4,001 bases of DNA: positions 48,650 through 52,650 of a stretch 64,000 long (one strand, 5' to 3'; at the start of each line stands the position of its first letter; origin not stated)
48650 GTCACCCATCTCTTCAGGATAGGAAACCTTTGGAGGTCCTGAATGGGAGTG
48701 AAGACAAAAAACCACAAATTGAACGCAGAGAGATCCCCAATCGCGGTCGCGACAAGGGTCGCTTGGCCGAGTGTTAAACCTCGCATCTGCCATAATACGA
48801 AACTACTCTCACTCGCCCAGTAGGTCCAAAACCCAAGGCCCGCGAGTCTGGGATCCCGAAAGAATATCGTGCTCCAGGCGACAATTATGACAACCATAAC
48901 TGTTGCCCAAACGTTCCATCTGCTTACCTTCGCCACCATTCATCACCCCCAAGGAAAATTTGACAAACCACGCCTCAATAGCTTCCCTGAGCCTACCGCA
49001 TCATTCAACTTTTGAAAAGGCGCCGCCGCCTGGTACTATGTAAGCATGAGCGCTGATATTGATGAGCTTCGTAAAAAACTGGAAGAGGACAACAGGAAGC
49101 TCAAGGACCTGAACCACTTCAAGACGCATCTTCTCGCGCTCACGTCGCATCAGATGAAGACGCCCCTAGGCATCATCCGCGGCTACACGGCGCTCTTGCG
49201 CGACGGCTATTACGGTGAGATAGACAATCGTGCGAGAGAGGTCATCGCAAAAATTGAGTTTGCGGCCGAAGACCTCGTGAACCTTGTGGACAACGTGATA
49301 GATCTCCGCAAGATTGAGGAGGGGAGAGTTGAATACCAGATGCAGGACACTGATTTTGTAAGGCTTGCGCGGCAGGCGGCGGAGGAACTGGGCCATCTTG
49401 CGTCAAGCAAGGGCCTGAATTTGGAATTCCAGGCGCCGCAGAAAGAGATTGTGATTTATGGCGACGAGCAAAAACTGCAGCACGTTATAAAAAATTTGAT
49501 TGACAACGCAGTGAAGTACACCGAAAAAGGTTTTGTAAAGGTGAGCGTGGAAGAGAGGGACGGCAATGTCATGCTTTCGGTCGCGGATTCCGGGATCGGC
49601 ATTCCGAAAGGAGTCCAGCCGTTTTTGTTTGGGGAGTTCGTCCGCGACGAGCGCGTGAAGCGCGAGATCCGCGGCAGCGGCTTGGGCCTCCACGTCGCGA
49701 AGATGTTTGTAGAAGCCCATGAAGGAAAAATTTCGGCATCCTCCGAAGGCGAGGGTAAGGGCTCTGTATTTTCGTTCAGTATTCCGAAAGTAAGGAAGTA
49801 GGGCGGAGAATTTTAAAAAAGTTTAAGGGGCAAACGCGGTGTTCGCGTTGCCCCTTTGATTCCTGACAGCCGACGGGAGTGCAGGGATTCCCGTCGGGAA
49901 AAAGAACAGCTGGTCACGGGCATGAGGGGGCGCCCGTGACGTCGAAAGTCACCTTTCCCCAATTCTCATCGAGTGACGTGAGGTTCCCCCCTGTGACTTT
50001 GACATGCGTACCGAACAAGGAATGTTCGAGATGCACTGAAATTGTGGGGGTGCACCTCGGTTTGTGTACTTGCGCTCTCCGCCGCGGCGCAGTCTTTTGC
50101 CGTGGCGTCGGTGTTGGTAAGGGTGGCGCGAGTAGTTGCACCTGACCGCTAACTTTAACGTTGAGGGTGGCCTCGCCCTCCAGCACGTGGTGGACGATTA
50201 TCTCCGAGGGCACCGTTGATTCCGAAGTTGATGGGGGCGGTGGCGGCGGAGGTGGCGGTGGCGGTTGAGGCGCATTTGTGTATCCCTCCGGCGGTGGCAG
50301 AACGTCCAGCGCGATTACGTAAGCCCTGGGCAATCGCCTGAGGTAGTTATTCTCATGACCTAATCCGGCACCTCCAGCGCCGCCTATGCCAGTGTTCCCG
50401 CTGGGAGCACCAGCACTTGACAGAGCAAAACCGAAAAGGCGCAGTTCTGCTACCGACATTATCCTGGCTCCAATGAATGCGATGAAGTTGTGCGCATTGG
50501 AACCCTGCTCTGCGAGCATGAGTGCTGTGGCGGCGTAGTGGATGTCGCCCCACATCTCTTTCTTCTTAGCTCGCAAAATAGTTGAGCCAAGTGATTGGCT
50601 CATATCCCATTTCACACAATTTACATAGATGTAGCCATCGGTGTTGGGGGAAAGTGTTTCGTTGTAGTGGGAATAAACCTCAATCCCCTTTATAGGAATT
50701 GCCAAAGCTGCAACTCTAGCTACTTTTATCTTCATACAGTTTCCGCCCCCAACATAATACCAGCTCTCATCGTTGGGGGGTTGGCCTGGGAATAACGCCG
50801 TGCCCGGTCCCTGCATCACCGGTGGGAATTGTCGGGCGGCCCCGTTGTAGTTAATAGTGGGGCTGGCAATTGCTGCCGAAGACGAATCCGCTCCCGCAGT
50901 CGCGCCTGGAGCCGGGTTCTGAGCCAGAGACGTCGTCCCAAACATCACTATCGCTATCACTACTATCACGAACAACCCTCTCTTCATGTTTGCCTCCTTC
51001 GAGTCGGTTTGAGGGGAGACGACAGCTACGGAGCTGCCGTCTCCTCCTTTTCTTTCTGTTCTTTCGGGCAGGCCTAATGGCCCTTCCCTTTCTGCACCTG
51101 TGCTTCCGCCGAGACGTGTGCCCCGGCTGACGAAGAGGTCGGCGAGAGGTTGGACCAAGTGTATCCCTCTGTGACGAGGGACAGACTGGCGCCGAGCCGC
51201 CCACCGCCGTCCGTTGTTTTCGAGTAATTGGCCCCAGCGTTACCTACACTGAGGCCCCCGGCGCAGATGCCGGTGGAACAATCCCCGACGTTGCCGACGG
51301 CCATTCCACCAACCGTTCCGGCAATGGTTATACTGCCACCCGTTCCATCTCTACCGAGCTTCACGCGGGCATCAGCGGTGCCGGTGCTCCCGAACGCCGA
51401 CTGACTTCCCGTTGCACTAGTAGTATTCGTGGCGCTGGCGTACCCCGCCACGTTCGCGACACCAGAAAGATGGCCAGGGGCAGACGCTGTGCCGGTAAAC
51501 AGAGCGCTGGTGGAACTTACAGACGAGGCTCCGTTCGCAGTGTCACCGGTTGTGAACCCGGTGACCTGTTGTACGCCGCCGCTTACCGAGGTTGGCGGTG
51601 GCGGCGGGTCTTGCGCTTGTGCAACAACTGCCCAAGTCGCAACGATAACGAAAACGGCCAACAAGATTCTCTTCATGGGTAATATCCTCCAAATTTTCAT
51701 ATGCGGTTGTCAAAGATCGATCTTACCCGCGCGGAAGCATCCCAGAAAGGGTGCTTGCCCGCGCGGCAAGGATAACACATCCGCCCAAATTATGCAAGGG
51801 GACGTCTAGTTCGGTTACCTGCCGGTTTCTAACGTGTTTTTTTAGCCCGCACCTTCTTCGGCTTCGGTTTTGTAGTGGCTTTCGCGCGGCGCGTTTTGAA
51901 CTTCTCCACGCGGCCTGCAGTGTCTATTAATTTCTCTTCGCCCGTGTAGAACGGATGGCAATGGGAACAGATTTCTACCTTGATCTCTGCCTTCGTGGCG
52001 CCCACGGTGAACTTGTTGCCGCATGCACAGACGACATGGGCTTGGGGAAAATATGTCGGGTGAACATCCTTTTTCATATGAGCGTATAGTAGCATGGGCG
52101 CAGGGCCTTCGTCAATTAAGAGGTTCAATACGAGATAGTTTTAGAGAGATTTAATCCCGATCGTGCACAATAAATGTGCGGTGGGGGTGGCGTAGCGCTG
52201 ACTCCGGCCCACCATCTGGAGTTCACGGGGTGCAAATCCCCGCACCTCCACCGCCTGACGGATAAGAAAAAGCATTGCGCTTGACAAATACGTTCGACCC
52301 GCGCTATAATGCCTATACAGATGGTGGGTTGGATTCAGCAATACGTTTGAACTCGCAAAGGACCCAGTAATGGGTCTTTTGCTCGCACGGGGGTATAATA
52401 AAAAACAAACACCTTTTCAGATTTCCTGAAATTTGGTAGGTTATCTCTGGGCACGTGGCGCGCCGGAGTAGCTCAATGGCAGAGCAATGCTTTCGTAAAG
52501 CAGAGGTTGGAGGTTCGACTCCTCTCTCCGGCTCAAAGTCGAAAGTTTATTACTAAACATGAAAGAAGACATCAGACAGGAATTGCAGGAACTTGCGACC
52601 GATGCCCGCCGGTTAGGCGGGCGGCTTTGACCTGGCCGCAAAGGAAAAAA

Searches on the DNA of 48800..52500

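Call 53: search_rna_families(source=window, start=48800, end=52500, threshold=evalue, max_evalue=1)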
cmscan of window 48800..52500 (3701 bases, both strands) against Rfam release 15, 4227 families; matches with E-value up to 1: 3.
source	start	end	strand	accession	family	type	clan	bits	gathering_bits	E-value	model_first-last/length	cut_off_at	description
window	52183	52249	+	RF01684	mascRNA-menRNA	Gene;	-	25.4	42.5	0.045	1-56/56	no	MALAT1-associated small cytoplasmic RNA/MEN beta RNA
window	52462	52500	+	RF00005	tRNA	Gene; tRNA;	CL00001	24.7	29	0.053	1-39/71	3'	tRNA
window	52226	52400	+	RF04321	tmRNA_permuted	Gene;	-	20.7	47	0.23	36-98/213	no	permuted transfer-messenger RNA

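Call 61: search_rna_families(source=window, start=52080, end=52470, threshold=evalue, max_evalue=5, show_alignments=2)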
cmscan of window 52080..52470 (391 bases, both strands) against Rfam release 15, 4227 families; matches with E-value up to 5: 4.
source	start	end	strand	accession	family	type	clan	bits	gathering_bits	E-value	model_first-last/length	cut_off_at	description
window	52183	52249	+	RF01684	mascRNA-menRNA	Gene;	-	25.4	42.5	0.0048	1-56/56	no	MALAT1-associated small cytoplasmic RNA/MEN beta RNA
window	52226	52400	+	RF04321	tmRNA_permuted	Gene;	-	20.7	47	0.024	36-98/213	no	permuted transfer-messenger RNA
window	52113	52162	+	RF01143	sR16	Gene; snRNA; snoRNA; CD-box;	-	13.5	70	4.4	1-53/53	no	Small nucleolar RNA sR16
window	52183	52253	+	RF00023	tmRNA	Gene;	CL00001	12.7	47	0.0033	1-374/374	no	transfer-messenger RNA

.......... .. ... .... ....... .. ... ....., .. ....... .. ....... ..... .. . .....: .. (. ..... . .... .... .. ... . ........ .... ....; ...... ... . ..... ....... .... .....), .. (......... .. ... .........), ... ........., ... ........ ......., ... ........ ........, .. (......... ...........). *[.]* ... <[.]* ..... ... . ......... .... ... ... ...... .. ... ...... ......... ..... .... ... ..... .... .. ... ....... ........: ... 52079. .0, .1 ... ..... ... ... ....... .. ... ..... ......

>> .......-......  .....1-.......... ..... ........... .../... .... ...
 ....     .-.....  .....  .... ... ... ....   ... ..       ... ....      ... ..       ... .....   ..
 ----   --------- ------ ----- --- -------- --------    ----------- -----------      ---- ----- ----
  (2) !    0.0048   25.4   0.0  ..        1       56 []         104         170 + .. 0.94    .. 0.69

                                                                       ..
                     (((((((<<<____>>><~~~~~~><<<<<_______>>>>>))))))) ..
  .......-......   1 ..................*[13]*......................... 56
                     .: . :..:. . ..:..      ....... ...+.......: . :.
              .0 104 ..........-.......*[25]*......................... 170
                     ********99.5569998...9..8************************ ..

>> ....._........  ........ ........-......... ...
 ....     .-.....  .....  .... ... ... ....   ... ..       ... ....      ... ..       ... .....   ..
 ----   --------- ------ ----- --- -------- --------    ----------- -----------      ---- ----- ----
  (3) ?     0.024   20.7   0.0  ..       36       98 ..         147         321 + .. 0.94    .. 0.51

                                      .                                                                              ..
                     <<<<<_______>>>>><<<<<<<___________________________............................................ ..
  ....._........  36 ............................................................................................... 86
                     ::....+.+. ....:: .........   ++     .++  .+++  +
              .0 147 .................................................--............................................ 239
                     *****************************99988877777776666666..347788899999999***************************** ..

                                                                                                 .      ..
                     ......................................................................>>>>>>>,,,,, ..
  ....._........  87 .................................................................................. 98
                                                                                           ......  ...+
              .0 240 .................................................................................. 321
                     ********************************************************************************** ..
